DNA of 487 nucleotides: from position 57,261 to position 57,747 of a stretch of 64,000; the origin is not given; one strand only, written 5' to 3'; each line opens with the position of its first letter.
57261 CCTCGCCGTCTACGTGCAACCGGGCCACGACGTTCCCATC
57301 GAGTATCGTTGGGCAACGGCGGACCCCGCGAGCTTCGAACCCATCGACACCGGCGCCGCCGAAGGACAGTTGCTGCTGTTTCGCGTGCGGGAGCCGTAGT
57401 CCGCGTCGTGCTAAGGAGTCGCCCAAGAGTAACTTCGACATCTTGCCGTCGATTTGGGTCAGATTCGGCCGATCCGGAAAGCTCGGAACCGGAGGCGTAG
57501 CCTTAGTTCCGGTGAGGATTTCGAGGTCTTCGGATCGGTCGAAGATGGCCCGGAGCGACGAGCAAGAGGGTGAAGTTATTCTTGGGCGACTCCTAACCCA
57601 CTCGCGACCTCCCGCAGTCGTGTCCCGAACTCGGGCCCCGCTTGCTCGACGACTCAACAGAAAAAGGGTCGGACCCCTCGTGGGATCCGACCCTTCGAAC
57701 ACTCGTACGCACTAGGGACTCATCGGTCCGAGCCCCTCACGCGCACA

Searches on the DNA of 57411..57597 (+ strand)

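Call 30: search_dna_similar(query=window:57411-57597:+, collection=plasmids, mode=distant, max_evalue=0.001)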
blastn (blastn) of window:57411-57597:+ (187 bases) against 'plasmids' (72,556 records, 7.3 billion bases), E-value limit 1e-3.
No match.

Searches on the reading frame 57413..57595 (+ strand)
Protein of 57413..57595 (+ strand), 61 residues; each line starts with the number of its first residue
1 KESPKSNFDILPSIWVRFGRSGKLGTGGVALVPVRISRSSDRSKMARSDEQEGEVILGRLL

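Call 92: search_protein_representatives(protein=window:57413-57595:+)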
Query: 61 residues. Proteins with E-value up to 0.001 (for the whole library): 3; up to 1e-10: 2; up to 1e-30: 0. The best 3 are listed.
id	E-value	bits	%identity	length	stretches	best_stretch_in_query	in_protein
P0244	4.9e-17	76.8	95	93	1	1-42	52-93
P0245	3.3e-16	74.2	93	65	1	1-42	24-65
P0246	1.8e-05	40.6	33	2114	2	7-34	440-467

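Call 94: list_cluster_members(proteins=[P0244, P0245])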
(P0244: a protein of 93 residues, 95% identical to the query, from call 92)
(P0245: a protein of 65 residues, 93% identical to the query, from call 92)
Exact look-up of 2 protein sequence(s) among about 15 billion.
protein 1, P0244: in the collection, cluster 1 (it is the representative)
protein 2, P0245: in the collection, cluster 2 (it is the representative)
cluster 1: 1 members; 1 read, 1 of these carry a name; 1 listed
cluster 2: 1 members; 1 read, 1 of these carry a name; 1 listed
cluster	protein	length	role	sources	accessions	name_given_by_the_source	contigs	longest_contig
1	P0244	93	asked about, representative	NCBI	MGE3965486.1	MAG: hypothetical protein AB7I09_15435, partial [Planctomycetota bacterium]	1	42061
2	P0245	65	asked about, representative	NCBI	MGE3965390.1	MAG: hypothetical protein AB7I09_14915, partial [Planctomycetota bacterium]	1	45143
